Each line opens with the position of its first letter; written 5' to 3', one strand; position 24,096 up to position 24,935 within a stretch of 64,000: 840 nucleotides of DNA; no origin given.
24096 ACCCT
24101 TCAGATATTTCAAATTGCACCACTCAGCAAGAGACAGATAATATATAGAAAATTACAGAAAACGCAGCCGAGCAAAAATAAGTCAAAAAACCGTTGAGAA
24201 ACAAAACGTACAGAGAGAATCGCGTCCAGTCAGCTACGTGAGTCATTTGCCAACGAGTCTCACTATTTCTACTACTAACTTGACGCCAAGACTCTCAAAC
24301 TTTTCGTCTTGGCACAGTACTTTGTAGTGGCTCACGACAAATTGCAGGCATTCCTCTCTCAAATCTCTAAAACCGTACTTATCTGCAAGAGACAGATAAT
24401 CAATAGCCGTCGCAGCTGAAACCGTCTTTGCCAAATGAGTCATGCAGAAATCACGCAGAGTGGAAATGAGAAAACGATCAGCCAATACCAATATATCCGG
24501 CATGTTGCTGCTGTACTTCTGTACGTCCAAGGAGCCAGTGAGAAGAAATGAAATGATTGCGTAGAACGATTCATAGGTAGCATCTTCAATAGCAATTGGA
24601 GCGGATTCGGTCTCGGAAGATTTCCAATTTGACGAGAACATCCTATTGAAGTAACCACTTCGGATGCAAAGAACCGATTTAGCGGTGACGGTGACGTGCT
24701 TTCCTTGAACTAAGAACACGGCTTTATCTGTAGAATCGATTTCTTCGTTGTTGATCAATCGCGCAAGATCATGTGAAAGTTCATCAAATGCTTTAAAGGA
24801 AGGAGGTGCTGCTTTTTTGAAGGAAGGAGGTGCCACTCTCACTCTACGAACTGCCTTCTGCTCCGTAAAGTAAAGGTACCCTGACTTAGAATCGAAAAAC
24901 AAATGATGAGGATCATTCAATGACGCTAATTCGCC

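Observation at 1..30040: Co-amplified array of convergent ZYG11-like and NHL-BTB genes with a ~9.8-kb higher-order repeat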

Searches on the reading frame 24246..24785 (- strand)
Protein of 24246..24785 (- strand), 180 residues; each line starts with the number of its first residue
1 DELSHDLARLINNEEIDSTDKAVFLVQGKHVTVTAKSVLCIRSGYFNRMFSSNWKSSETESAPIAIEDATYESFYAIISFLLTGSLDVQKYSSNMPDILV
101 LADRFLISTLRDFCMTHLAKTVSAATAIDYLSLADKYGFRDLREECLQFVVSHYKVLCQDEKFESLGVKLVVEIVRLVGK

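Call 68: find_homologous_proteins(query=window:24246-24785:-, max_evalue=0.00001)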
Query seq(180 aa) (180 aa): 2 proteins with E <= 0.00001 among 205 candidates.
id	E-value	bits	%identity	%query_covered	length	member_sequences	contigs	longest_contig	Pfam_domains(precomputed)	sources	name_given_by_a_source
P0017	1.8e-99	349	91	100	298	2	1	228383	PF00651.38,PF24570.2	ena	-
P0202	1.4e-26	112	52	54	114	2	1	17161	PF07707.22,PF24570.2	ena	-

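Call 85: search_solved_structures(query=window:24246-24728:-, max_evalue=0.00001, show_alignments=5)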
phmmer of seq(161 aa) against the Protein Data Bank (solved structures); distinct sequences matched with E-value up to 0.00001: 20.
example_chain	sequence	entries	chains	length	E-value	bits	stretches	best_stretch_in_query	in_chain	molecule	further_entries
3i3n_A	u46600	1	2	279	8.6e-09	39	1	17-152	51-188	Kelch-like protein 11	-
4ap2_A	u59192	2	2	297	9.9e-09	38.8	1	17-152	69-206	KELCH-LIKE PROTEIN 11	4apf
9ijj_4C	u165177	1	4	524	1.5e-08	38.2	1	19-155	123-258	Germ cell-less protein-like 1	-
8khp_A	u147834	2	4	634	1.7e-08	38.1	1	4-153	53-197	Kelch-like protein 22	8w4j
8k8t_K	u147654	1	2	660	1.8e-08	38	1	4-153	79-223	Kelch-like protein 22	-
4j8z_A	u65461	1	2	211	2e-08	37.9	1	16-148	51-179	Speckle-type POZ protein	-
3htm_A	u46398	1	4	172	4.9e-08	36.6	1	16-134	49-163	Speckle-type POZ protein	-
9ggl_C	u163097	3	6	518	6.2e-08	36.2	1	16-156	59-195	Isoform 1 of Kelch repeat and BTB domain-containing protein 4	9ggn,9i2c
8vrt_A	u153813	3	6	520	6.3e-08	36.2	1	16-156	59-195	Kelch repeat and BTB domain-containing protein 4 | Isoform 1 of Kelch repeat and BTB domain-containing protein 4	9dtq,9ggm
8dwt_C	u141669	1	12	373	6.4e-08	36.2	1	16-148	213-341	Speckle-type POZ protein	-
8dwv_A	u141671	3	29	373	6.4e-08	36.2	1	16-148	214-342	Speckle-type POZ protein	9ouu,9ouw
8dwu_A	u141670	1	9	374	6.4e-08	36.2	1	16-148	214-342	Speckle-type POZ protein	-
9out_C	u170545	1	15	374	6.5e-08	36.2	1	16-148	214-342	Speckle-type POZ protein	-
8dws_A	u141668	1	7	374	6.6e-08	36.2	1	16-148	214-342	Speckle-type POZ protein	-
8voj_A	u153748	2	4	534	6.6e-08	36.2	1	16-156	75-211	Isoform 2 of Kelch repeat and BTB domain-containing protein 4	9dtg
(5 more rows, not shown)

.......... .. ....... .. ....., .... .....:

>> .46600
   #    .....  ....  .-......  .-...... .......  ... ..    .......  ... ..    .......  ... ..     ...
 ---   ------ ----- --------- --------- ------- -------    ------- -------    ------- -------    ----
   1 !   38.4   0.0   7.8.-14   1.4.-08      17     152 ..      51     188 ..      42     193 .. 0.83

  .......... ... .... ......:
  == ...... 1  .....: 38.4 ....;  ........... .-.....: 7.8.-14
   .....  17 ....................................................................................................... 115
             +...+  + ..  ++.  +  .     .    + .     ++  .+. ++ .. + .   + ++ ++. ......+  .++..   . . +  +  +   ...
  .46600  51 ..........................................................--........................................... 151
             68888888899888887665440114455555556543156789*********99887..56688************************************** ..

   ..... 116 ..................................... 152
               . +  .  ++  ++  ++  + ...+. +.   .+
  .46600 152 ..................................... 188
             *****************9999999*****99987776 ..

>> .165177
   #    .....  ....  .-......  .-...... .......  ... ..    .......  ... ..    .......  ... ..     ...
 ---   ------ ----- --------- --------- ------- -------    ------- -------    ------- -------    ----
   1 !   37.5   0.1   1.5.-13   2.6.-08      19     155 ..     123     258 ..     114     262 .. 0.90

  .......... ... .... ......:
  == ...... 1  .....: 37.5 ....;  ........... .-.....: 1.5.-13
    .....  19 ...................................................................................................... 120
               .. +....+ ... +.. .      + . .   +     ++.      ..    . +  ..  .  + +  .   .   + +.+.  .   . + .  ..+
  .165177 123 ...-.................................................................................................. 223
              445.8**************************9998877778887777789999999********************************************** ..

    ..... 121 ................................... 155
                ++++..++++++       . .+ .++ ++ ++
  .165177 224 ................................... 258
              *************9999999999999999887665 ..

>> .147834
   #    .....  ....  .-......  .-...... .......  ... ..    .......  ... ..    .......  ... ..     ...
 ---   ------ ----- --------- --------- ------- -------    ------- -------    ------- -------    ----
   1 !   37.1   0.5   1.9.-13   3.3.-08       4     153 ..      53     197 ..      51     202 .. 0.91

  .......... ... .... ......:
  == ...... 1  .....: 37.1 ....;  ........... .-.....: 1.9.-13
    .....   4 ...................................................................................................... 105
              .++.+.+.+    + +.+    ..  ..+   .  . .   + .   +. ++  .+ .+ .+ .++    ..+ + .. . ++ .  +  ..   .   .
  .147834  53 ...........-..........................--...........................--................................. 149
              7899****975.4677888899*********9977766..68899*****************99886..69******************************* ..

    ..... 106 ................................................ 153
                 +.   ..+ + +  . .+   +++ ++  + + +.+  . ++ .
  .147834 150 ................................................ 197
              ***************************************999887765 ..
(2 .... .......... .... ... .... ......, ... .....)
